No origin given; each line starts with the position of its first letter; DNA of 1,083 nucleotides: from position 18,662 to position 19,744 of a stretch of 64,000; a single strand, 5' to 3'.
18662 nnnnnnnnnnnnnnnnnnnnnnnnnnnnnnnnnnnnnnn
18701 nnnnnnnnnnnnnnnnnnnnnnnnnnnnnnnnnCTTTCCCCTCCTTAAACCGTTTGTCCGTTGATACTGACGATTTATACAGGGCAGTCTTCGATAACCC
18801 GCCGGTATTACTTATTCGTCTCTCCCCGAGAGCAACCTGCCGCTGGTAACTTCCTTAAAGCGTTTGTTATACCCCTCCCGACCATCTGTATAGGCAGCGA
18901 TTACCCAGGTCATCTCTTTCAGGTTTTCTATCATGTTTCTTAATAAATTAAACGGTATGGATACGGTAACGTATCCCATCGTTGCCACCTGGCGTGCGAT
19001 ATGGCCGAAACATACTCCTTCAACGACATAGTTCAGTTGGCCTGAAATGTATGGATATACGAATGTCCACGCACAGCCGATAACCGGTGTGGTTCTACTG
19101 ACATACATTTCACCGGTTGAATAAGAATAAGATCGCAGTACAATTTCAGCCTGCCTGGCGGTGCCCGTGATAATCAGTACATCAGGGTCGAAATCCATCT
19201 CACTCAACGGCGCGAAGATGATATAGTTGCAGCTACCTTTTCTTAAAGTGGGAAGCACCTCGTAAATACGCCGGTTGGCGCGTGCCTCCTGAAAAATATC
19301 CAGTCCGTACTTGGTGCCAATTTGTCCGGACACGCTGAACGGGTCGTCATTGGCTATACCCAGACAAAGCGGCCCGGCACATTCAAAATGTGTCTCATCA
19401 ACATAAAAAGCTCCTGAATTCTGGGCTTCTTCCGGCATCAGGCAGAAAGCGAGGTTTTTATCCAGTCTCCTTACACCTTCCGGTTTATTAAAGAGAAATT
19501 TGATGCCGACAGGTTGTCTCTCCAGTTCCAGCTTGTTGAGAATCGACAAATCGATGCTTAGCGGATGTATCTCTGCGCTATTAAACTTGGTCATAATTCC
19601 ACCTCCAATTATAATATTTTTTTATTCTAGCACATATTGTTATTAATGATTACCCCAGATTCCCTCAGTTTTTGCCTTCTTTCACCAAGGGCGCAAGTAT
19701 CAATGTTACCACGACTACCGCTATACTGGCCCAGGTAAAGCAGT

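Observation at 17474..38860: Regulon-defined amide/amine catabolic system under one NarL-type two-component system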

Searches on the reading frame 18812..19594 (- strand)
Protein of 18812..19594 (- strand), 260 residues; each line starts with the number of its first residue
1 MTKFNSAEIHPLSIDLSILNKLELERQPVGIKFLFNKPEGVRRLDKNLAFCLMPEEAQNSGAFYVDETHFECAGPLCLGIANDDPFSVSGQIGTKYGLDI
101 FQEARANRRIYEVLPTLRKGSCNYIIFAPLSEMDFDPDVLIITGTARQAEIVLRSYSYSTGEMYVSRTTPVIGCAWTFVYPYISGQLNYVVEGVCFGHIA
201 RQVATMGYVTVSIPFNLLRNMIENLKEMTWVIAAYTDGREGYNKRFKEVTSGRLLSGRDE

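Call 3: search_protein_families(library=pfam, proteins=[window:18812-19594:-])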
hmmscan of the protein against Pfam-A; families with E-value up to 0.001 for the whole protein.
window:18812-19594:- (260 aa): 1 family
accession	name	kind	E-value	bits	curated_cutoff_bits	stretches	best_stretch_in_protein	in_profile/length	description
PF02596.20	DUF169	-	3.3e-31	109.2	27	1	19-224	3-209/209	Uncharacterised ArCR, COG2043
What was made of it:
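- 18812..19594 (-): DUF169 protein (invariant member, function unknown). PF02596 E 3.3e-31 (call 3).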

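Call 13: search_protein_families(library=ncbifam, proteins=[window:18812-19594:-], max_evalue=0.01)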
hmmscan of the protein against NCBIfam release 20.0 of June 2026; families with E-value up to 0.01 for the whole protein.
window:18812-19594:- (260 aa): 0 families

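Call 63: search_solved_structures(query=window:18812-19594:-, max_evalue=0.01)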
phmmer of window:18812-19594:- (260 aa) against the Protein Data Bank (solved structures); distinct sequences matched with E-value up to 0.01: 0.
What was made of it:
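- Tried and rejected: There is no PDB sequence hit (call 63).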

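Call 77: find_homologous_proteins(query=window:18812-19594:-, max_evalue=0.00001)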
Query window:18812-19594:- (260 aa): 369 proteins with E <= 0.00001 among 687 candidates; the best 120 are listed.
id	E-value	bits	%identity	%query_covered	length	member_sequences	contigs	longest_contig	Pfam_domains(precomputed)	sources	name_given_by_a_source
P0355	1.2e-163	560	94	100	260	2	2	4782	PF02596.21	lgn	-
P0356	5.5e-162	555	92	100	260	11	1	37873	PF02596.21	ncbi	-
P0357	1.0e-160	551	90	100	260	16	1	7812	PF02596.21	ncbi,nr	ncbi:MAG: DUF169 domain-containing protein [Dehalococcoidales bacterium]|nr:DUF169 domain-containing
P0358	5.8e-157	539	88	100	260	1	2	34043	PF02596.21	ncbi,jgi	-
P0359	1.6e-156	537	89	100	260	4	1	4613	PF02596.21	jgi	jgi:uncharacterized protein (DUF169 family)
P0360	4.0e-152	523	86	100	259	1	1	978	PF02596.21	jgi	-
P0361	2.4e-151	520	87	100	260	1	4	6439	PF02596.21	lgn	-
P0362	8.1e-150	515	84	100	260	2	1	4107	PF02596.21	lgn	-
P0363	1.9e-148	511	85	100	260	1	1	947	PF02596.21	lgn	-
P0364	7.3e-148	509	82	100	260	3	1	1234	PF02596.21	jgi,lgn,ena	-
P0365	5.5e-146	503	82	100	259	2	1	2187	PF02596.21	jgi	jgi:uncharacterized protein (DUF169 family)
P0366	3.5e-145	500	83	99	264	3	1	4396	PF02596.21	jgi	jgi:uncharacterized protein (DUF169 family)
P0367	3.9e-145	500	82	100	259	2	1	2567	PF02596.21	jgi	jgi:uncharacterized protein (DUF169 family)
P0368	4.7e-145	500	82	100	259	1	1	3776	PF02596.21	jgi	jgi:uncharacterized protein (DUF169 family)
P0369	7.1e-145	499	83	100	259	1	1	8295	PF02596.21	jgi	jgi:uncharacterized protein (DUF169 family)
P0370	1.7e-141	488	80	100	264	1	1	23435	PF02596.21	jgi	jgi:uncharacterized protein (DUF169 family)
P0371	4.9e-141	486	80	100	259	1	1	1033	PF02596.21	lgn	-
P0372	6.8e-141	486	81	100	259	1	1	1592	PF02596.21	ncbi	-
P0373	4.8e-139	480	77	100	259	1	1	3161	PF02596.21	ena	-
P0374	4.9e-139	480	79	100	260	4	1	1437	PF02596.21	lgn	-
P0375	5.1e-138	476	81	98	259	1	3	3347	PF02596.21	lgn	-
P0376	2.5e-135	468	79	97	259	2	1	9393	PF02596.21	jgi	jgi:uncharacterized protein (DUF169 family)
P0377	2.1e-134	465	77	100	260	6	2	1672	PF02596.21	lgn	-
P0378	1.0e-133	462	76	98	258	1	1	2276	PF02596.21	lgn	-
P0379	4.5e-133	460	76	99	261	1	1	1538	PF02596.21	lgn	-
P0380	5.4e-132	457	75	100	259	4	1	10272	PF02596.21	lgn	-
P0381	9.0e-130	449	75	100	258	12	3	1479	PF02596.21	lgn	-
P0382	5.5e-129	447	76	96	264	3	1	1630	PF02596.21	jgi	jgi:uncharacterized protein (DUF169 family)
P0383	7.1e-129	447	75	100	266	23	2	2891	PF02596.21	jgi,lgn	-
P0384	2.1e-128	445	74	100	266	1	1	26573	PF02596.21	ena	-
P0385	7.9e-127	440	73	98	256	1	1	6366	PF02596.21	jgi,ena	-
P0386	1.3e-126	439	74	98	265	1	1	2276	PF02596.21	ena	-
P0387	1.3e-126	439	74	98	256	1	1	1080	PF02596.21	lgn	-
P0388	1.5e-126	439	72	100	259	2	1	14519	PF02596.21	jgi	jgi:uncharacterized protein (DUF169 family)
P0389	2.7e-126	438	74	100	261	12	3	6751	PF02596.21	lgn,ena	-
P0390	3.4e-126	438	73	100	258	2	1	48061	PF02596.21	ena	-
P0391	7.8e-125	433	71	98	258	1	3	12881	PF02596.21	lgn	-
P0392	1.9e-124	432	71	100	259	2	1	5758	PF02596.21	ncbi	-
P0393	2.5e-124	432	72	100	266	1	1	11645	PF02596.21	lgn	-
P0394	5.2e-122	424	72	100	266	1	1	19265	PF02596.21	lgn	-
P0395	3.0e-119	415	70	97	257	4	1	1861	PF02596.21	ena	-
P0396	7.8e-119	414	70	96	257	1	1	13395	PF02596.21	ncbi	-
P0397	7.3e-118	410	68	95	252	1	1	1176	PF02596.21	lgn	-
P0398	7.8e-118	410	69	98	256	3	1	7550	PF02596.21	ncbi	-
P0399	3.5e-117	408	70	97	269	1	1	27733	PF02596.21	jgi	-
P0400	6.1e-117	407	68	98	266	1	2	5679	PF02596.21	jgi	jgi:uncharacterized protein (DUF169 family)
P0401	5.0e-116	404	67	98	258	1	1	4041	PF02596.21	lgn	-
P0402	3.9e-114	398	67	97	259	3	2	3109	PF02596.21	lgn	-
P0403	4.1e-113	395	69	98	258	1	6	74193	PF02596.21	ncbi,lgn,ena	-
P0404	5.3e-113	394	67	98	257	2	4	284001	PF02596.21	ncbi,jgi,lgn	ncbi:MAG: DUF169 domain-containing protein [Desulfitobacteriia bacterium]|jgi:uncharacterized protei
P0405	8.4e-111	387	63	98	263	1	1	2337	PF02596.21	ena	-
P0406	8.5e-109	381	64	98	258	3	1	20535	PF02596.21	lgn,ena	-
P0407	6.3e-102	358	63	97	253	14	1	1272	PF02596.21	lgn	-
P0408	5.6e-101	355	62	97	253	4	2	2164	PF02596.21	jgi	-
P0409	5.8e-99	348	60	95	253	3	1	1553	PF02596.21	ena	-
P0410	9.2e-99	348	60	97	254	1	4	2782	PF02596.21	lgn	-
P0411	1.1e-98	348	60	95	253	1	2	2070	PF02596.21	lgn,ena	-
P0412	1.9e-98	347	60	97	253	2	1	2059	PF02596.21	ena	-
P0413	2.9e-98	346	61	95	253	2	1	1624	PF02596.21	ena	-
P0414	4.2e-98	346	60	95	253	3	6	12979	PF02596.21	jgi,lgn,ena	jgi:uncharacterized protein (DUF169 family)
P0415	1.1e-96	341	60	95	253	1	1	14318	PF02596.21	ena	-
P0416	1.3e-96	341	60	94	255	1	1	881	PF02596.21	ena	-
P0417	2.1e-96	340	61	95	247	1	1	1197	PF02596.21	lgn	-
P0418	4.1e-94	333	59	94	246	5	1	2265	PF02596.21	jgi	jgi:uncharacterized protein (DUF169 family)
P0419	4.7e-94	332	61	94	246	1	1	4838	PF02596.21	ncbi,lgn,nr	ncbi:MAG: DUF169 domain-containing protein [Thermoleophilia bacterium]|nr:DUF169 domain-containing p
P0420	2.0e-93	330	61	93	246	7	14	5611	PF02596.21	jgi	jgi:uncharacterized protein (DUF169 family)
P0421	2.1e-93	330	61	94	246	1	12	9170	PF02596.21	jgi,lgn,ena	jgi:uncharacterized protein (DUF169 family)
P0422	3.2e-93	330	60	96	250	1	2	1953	PF02596.21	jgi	jgi:uncharacterized protein (DUF169 family)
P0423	1.7e-92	327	58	94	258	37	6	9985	PF02596.21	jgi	jgi:uncharacterized protein (DUF169 family)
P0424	2.2e-92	327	58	95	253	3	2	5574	PF02596.21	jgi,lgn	jgi:uncharacterized protein (DUF169 family)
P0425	4.7e-92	326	59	93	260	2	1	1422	PF02596.21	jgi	jgi:uncharacterized protein (DUF169 family)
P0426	2.2e-91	324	60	94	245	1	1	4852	PF02596.21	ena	-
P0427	2.5e-91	323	57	95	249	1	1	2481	PF02596.21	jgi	jgi:uncharacterized protein (DUF169 family)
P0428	5.6e-91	322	58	95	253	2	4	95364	PF02596.21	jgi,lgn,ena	jgi:uncharacterized protein (DUF169 family)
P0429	7.5e-91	322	59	93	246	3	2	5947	PF02596.21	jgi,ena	-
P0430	9.7e-91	322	60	93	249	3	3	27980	PF02596.21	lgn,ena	-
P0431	1.1e-89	318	57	95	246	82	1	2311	PF02596.21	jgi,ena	jgi:uncharacterized protein (DUF169 family)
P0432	3.1e-88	313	56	95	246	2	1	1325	PF02596.21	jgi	jgi:uncharacterized protein (DUF169 family)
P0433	2.4e-87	310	58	93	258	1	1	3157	PF02596.21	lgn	-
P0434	2.9e-87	310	55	95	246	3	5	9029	PF02596.21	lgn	-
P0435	9.6e-87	308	57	90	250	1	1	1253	PF02596.21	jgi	-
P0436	1.3e-86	308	57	94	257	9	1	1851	PF02596.21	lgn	-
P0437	5.5e-86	306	55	93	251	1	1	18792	PF02596.21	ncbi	-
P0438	7.9e-86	305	56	96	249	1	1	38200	PF02596.21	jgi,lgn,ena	-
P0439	1.4e-85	305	54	95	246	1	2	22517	PF02596.21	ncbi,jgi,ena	-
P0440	1.9e-85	304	55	95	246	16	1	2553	PF02596.21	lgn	-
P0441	2.5e-83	297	57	92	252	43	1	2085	PF02596.21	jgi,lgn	jgi:uncharacterized protein (DUF169 family)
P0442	2.6e-83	297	57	92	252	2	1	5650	PF02596.21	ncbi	-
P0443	3.3e-83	297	56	92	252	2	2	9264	PF02596.21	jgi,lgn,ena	-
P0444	1.7e-82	295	54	92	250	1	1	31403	PF02596.21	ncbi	-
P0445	5.3e-82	293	53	92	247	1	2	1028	PF02596.21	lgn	-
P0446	2.9e-80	287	53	92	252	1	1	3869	PF02596.21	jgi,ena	-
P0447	7.1e-80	286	53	92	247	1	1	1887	PF02596.21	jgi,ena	-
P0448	8.4e-80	286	56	92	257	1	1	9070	PF02596.21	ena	-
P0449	2.2e-79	284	51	94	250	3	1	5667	PF02596.21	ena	-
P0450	4.2e-79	283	53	92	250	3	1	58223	PF02596.21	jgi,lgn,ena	-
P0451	1.4e-78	282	52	95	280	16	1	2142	PF02596.21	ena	-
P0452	1.7e-78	281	53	90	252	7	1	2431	PF02596.21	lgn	-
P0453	2.1e-78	281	54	92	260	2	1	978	PF02596.21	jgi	jgi:uncharacterized protein (DUF169 family)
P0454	2.2e-78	281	52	91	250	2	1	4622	PF02596.21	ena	-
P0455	2.3e-78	281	50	94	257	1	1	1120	PF02596.21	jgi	jgi:uncharacterized protein (DUF169 family)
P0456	3.9e-78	280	52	92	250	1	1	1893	PF02596.21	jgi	-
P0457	1.1e-77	279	53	90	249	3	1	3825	PF02596.21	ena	-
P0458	1.1e-77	279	52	95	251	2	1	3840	PF02596.21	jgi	-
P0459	1.6e-77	278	51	94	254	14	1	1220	PF02596.21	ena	-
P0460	3.9e-77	277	53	90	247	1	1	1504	PF02596.21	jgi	jgi:uncharacterized protein (DUF169 family)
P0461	5.3e-77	277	52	91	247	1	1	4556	PF02596.21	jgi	-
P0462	7.4e-77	276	51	95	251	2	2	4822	PF02596.21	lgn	-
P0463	8.0e-77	276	52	90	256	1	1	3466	PF02596.21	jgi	jgi:uncharacterized protein (DUF169 family)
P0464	1.6e-76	275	52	94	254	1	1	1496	PF02596.21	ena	-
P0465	1.8e-76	275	52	92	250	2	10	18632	PF02596.21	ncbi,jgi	-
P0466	6.0e-76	273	52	90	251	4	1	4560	PF02596.21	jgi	jgi:uncharacterized protein (DUF169 family)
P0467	6.8e-76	273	52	90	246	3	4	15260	PF02596.21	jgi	jgi:uncharacterized protein (DUF169 family)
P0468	1.8e-75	272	52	90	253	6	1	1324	PF02596.21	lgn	-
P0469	5.0e-75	270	51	90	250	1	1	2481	PF02596.21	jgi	jgi:uncharacterized protein (DUF169 family)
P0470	7.1e-75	270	52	92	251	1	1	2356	PF02596.21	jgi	jgi:uncharacterized protein (DUF169 family)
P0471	3.0e-74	268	51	92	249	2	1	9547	PF02596.21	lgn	-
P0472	4.4e-74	267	51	91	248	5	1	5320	PF02596.21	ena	-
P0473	6.1e-74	267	49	92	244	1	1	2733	PF02596.21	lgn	-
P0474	6.2e-74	266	49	93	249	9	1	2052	PF02596.21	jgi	-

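Call 79: find_encoding_contigs(protein=P0404, flank=8000, max_places=1)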
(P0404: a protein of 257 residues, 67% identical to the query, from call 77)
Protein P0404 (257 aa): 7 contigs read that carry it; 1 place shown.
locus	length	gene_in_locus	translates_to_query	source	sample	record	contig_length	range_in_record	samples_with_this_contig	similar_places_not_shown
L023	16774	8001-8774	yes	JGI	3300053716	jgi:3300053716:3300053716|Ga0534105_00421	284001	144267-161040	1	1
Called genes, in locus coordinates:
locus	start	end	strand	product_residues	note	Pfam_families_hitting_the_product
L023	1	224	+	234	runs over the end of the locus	PF01966:HD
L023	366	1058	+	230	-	PF00899:ThiF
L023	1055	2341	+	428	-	PF03453:MoeA_N, PF00994:MoCF_biosynth, PF03454:MoeA_C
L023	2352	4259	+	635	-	PF03453:MoeA_N, PF00994:MoCF_biosynth, PF03454:MoeA_C, PF12727:PBP_like, PF12974:Phosphonate-bd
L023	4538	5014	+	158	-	-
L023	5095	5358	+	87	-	PF00165:HTH_AraC (weak), PF12833:HTH_18, PF00165:HTH_AraC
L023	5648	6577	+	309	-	PF04909:Amidohydro_2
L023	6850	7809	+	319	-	PF04909:Amidohydro_2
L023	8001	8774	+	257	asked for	PF02596:DUF169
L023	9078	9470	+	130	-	PF12680:SnoaL_2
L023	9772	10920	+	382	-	PF00465:Fe-ADH, PF13685:Fe-ADH_2, PF25137:ADH_Fe_C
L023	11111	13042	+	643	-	PF02730:AFOR_N, PF01314:AFOR_C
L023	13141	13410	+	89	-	-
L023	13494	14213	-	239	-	PF00005:ABC_tran, PF13304:AAA_21 (weak)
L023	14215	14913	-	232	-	PF00528:BPD_transp_1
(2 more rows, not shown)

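Call 80: find_encoding_contigs(protein=P0428, flank=8000, max_places=1)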
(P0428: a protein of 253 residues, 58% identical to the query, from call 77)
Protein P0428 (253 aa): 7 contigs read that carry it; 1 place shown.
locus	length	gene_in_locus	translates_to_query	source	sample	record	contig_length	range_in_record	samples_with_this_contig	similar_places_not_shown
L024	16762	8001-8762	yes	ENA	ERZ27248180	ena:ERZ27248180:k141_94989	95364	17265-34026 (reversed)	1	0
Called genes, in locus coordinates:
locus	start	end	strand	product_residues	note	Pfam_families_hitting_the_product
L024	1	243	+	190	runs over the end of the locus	PF01558:POR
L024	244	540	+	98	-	PF13534:Fer4_17 (faint), PF13187:Fer4_9 (faint), PF12797:Fer4_2 (faint), PF00037:Fer4 (weak), PF12837:Fer4_6 (faint), PF14697:Fer4_21, PF12838:Fer4_7 (faint)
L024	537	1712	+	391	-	PF01855:POR_N, PF02780:Transketolase_C (weak), PF17147:PFOR_II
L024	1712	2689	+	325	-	PF02775:TPP_enzyme_C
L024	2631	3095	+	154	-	PF01257:2Fe-2S_thioredx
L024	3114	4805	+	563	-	PF01257:2Fe-2S_thioredx, PF01512:Complex1_51K, PF10531:SLBB (weak), PF10589:NADH_4Fe-4S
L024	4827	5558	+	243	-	PF00111:Fer2, PF13510:Fer2_4, PF13187:Fer4_9 (faint), PF14697:Fer4_21 (weak), PF00037:Fer4 (weak), PF12838:Fer4_7 (weak)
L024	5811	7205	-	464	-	PF02310:B12-binding, PF04055:Radical_SAM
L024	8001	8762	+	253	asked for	PF02596:DUF169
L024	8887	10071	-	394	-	PF00155:Aminotran_1_2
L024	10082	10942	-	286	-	PF01678:DAP_epimerase, PF26317:CntK_N (faint), PF05544:Pro_racemase (weak), PF01678:DAP_epimerase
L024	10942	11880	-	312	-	PF01715:IPPT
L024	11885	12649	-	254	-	PF00121:TIM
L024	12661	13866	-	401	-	PF01676:Metalloenzyme, PF10143:PhosphMutase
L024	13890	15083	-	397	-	PF00162:PGK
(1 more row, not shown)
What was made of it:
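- Tried and rejected: One Desulfitobacteriia locus has Amidohydro_2 x2, SnoaL_2, Fe-ADH and AOR, and another is uninformative (calls 79, 80).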

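Call 85: predict_structure(alignment_id=A4)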
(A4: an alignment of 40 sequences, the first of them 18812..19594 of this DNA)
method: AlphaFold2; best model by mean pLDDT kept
length: 260 residues; sequences in the alignment: 40
mean_pLDDT: 88.1   pTM: 0.86
mean pLDDT of the five models: 88.1, 87.0, 86.1, 85.0, 75.3
residues with pLDDT >= 90: 156; 70-90: 81; 50-70: 22; < 50: 1
segments of 3 or more residues with pLDDT < 50: none
pLDDT, mean of each block of 10 residues (from residue 1): 67 96 97 94 94 95 94 84 68 80 78 82 95 97 97 97 86 84 94 86 92 97 97 92 91 57
secondary structure, 60 per line:
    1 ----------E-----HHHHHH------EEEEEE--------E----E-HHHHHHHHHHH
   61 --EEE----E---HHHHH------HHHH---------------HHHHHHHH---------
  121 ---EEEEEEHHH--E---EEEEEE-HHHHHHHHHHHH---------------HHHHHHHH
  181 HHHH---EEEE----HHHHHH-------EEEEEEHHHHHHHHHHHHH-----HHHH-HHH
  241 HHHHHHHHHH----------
elements in order: H17-22 E29-34 H50-60 E63-65 H74-78 H85-88 H104-111 E124-129 E139-144 H146-157 H173-184 E188-191 H196-201 E209-214 H215-227 H233-236 H238-250

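Call 87: fold_search(model_id=the predicted structure, library=pdb)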
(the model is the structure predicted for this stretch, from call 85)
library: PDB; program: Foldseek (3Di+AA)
matches with E <= 10: 218; with E <= 0.001: 0
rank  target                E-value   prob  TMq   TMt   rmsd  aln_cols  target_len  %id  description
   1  9iz5_B                3.4e-01  0.14  0.18  0.14   7.0        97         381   13  Multifunctional PLP-dependent enzyme TM1270 (released 2025-01-15)
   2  8blu_B                5.4e-01  0.02  0.11  0.12  17.9       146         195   13  The PDZ domains of human SDCBP (released 2022-11-30)
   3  3c1n_C                7.0e-01  0.07  0.15  0.10  10.2       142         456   10  Crystal Structure of Allosteric Inhibition Threonine-sensitive Aspartokinase from Methanococcus jannaschii with L-thre (released 2008-03-25)
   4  3ab4_D                8.0e-01  0.05  0.15  0.22   9.5       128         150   10  Crystal structure of feedback inhibition resistant mutant of aspartate kinase from Corynebacterium glutamicum in compl (released 2010-06-23)
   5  8jui                  8.5e-01  0.09  0.19  0.14   6.7       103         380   10  Crystal structures of Cystathionine beta lyase from Bacillus cereus ATCC 14579 (released 2024-07-03)
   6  3aaw_B                9.1e-01  0.05  0.14  0.20   9.4       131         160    8  Crystal structure of aspartate kinase from Corynebacterium glutamicum in complex with lysine and threonine (released 2010-06-23)
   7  2dtj_A                9.1e-01  0.05  0.15  0.21   8.7       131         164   10  Crystal structure of regulatory subunit of aspartate kinase from Corynebacterium glutamicum (released 2007-05-01)
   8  5x1k_A                9.1e-01  0.03  0.19  0.13  14.8       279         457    8  Vanillate/3-O-methylgallate O-demethylase, LigM, 3-O-methylgallate complex form (released 2017-05-17)
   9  7exs                  9.7e-01  0.02  0.08  0.07  12.9       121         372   11  Thermomicrobium roseum sarcosine oxidase mutant - S320R (released 2021-07-28)
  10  4h2s_B                1.0e+00  0.04  0.15  0.14   9.3       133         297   11  Crystal structure of Bradyrhizobium japonicum glycine:[carrier protein] ligase complexed with cognate carrier protein  (released 2013-03-06)
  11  6fcx_B                1.0e+00  0.03  0.18  0.09  17.6       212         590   13  Structure of human 5,10-methylenetetrahydrofolate reductase (MTHFR) (released 2018-05-16)
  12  5yei_A                1.1e+00  0.05  0.19  0.15   9.8       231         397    8  Mechanistic insight into the regulation of Pseudomonas aeruginosa aspartate kinase (released 2018-08-29)
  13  3aaw_C                1.3e+00  0.05  0.14  0.10   9.4       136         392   10  Crystal structure of aspartate kinase from Corynebacterium glutamicum in complex with lysine and threonine (released 2010-06-23)
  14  3aaw_D                1.3e+00  0.04  0.15  0.21   8.7       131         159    9  Crystal structure of aspartate kinase from Corynebacterium glutamicum in complex with lysine and threonine (released 2010-06-23)
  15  8blu_A                1.3e+00  0.02  0.11  0.14  18.1       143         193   14  The PDZ domains of human SDCBP (released 2022-11-30)
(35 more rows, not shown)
